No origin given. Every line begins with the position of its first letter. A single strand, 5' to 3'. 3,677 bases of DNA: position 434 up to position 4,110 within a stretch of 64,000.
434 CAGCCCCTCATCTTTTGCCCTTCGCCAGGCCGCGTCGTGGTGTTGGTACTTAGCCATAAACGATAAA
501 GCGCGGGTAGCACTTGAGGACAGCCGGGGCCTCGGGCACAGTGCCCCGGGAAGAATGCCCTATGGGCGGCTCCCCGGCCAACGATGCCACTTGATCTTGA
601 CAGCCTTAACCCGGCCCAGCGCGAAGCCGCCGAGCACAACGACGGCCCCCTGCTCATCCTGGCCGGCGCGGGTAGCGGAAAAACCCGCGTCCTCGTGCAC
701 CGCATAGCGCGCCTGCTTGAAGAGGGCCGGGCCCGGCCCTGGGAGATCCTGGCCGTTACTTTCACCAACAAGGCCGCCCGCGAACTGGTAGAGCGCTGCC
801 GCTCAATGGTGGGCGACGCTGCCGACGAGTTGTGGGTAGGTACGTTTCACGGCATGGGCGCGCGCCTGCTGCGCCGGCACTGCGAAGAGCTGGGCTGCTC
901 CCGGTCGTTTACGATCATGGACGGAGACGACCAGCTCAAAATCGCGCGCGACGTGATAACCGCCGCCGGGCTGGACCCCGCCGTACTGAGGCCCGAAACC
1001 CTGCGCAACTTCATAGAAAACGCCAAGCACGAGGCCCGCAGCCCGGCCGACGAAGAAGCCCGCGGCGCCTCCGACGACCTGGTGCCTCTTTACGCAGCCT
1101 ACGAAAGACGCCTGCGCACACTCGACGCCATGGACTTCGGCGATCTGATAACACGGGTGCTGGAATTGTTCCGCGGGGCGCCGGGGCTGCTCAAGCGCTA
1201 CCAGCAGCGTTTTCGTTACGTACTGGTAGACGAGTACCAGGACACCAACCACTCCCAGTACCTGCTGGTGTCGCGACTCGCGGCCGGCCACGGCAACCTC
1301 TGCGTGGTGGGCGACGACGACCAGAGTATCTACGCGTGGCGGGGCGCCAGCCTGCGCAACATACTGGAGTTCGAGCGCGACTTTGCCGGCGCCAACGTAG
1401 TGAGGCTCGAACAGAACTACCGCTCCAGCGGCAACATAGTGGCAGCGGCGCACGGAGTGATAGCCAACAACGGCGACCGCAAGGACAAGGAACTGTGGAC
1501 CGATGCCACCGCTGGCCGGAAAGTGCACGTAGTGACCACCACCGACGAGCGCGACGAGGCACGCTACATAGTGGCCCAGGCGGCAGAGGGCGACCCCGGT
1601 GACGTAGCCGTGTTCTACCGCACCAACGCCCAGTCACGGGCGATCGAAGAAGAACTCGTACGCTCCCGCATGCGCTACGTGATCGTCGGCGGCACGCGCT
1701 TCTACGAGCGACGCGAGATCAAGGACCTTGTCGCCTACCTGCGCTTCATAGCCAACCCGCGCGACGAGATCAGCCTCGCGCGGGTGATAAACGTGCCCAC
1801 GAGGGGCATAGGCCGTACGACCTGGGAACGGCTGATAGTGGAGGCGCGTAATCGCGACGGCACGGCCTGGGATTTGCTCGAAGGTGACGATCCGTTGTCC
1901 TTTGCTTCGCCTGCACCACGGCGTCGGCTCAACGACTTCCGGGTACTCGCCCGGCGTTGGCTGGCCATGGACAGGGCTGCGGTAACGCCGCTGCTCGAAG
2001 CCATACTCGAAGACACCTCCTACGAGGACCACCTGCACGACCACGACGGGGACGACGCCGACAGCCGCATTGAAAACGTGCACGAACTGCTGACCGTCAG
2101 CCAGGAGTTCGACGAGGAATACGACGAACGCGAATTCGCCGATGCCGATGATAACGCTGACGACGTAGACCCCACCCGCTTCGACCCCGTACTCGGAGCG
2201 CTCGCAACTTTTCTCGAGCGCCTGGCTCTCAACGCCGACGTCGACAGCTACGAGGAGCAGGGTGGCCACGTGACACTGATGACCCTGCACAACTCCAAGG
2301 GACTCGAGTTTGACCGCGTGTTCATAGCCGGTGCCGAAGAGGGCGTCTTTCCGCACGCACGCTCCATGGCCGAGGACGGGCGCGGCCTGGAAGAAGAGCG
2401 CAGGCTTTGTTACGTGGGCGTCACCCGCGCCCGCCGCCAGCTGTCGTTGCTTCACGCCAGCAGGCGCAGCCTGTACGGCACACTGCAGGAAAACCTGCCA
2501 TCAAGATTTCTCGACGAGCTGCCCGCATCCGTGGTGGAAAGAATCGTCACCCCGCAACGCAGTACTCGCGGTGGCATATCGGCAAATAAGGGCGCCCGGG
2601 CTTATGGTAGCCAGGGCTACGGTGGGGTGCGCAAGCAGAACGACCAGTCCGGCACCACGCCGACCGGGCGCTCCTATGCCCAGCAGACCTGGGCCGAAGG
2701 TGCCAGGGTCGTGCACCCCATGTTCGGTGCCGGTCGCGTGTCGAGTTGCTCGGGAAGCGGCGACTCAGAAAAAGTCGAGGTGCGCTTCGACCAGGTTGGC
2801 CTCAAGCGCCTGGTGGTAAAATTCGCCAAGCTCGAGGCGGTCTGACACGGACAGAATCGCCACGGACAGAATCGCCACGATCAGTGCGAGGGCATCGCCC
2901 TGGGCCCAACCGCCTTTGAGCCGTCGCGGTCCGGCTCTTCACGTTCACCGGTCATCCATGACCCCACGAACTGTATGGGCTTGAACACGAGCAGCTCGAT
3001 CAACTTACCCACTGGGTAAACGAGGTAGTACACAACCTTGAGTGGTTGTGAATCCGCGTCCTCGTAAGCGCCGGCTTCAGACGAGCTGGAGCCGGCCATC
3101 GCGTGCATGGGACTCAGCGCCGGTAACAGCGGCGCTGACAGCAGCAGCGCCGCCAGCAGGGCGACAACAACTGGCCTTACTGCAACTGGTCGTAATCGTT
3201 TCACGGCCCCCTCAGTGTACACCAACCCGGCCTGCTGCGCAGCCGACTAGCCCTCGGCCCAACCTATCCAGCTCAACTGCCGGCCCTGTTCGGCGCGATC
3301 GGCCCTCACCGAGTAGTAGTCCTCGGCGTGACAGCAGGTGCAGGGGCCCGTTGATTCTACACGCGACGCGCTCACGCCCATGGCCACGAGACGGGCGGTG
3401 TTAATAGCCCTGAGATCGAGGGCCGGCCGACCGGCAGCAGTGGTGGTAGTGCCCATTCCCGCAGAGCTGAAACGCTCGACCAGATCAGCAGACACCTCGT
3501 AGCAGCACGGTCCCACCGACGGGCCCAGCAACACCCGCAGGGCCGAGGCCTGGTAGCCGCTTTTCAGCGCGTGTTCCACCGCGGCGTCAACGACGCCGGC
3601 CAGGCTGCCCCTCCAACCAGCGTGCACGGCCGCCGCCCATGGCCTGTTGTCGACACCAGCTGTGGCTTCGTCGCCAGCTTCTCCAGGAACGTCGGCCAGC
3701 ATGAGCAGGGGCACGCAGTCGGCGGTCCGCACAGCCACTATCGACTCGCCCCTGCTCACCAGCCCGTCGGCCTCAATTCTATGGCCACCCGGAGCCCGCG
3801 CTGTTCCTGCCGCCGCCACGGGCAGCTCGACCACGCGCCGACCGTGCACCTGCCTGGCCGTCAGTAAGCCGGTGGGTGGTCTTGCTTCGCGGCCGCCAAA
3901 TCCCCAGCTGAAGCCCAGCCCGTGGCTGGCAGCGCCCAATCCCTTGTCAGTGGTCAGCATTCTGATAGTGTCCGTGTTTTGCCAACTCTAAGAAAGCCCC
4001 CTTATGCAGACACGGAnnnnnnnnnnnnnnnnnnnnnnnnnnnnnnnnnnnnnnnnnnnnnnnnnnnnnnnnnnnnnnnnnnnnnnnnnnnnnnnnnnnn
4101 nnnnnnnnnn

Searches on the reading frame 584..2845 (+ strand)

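Call 63: search_protein_families(library=pfam, proteins=[window:584-2845:+], max_evalue=0.00001)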
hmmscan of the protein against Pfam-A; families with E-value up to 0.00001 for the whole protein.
window:584-2845:+ (753 aa): 6 families
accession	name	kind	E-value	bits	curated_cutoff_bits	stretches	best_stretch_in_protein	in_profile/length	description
PF00580.27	UvrD-helicase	-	9.8e-87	291.5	23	1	8-267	1-270/271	UvrD/REP helicase N-terminal domain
PF13361.12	UvrD_C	-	7.6e-70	236.5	25.6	2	273-425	1-158/350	UvrD-like helicase C-terminal domain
PF13245.12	AAA_19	-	1.2e-20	74.5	25.1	1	12-251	1-132/134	AAA domain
PF13538.12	UvrD_C_2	-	1.4e-09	38.1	27.4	1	562-622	1-51/52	UvrD-like helicase C-terminal domain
PF21196.3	PcrA_UvrD_tudor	-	1.8e-08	34.6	23.9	1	706-748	2-44/48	PcrA/UvrD tudor domain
PF13604.12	AAA_30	-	5.4e-08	33.2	27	0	8-71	2-65/191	AAA domain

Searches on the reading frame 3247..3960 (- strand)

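Call 63: search_protein_families(library=pfam, proteins=[window:3247-3960:-], max_evalue=0.00001)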
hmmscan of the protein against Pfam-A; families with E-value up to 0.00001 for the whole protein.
window:3247-3960:- (237 aa): 1 family
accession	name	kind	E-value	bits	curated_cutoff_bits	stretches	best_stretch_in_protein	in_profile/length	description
PF02578.20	Cu-oxidase_4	-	5.3e-44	150.9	22.9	1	30-232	44-237/238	Multi-copper polyphenol oxidoreductase laccase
